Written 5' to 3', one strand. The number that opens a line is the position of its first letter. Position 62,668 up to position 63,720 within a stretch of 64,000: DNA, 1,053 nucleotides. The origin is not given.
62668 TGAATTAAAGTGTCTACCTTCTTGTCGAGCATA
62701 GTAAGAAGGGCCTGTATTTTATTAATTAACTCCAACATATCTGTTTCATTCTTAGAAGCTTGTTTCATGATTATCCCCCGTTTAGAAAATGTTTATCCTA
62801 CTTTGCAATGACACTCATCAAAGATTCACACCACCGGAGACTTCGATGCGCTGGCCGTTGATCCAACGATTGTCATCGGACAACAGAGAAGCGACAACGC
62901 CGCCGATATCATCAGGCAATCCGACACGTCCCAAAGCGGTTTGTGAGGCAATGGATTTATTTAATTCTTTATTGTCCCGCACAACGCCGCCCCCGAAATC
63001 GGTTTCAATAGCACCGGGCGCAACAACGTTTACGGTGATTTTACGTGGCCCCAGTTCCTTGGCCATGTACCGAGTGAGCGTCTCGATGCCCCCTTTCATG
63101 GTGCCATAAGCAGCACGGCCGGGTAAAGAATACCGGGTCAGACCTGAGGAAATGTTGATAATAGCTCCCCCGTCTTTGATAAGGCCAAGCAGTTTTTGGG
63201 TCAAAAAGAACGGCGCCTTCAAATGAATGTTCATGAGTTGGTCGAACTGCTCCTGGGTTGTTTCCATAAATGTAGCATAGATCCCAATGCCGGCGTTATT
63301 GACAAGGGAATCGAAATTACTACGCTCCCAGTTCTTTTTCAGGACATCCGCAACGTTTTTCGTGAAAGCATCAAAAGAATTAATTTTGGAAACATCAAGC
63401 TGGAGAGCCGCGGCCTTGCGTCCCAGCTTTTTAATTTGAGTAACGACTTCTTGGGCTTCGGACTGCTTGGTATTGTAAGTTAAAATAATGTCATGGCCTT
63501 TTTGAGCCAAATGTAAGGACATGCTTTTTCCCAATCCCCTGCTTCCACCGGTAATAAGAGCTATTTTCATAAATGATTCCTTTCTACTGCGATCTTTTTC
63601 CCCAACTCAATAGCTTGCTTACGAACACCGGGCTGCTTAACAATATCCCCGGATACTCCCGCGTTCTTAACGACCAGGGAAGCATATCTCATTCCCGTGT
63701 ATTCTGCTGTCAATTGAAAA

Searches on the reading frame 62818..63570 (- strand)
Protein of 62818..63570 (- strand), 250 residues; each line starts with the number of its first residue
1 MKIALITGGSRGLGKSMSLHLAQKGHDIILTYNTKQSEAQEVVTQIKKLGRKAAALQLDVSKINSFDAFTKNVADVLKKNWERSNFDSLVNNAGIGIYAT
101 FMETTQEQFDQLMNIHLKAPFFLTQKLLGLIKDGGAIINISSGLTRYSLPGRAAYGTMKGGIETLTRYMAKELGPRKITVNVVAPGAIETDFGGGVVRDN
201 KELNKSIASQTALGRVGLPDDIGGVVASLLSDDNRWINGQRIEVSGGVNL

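Call 63: search_protein_families(library=pfam, proteins=[window:62818-63570:-], max_evalue=0.0001)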
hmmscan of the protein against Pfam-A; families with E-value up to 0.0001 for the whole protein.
window:62818-63570:- (250 aa): 4 families
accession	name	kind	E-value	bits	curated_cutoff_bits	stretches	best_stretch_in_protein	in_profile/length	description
PF13561.12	adh_short_C2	-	3.7e-54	184.2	27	1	11-249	6-236/236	Enoyl-(Acyl carrier protein) reductase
PF00106.31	adh_short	-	6.7e-47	159.9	26.6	1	2-195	1-189/195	short chain dehydrogenase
PF08659.16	KR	-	4.6e-12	46.6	22.6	1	5-171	4-165/180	KR domain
PF23441.1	SDR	-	1.6e-08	34.7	27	1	4-249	10-256/258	SDR-like rossmann domain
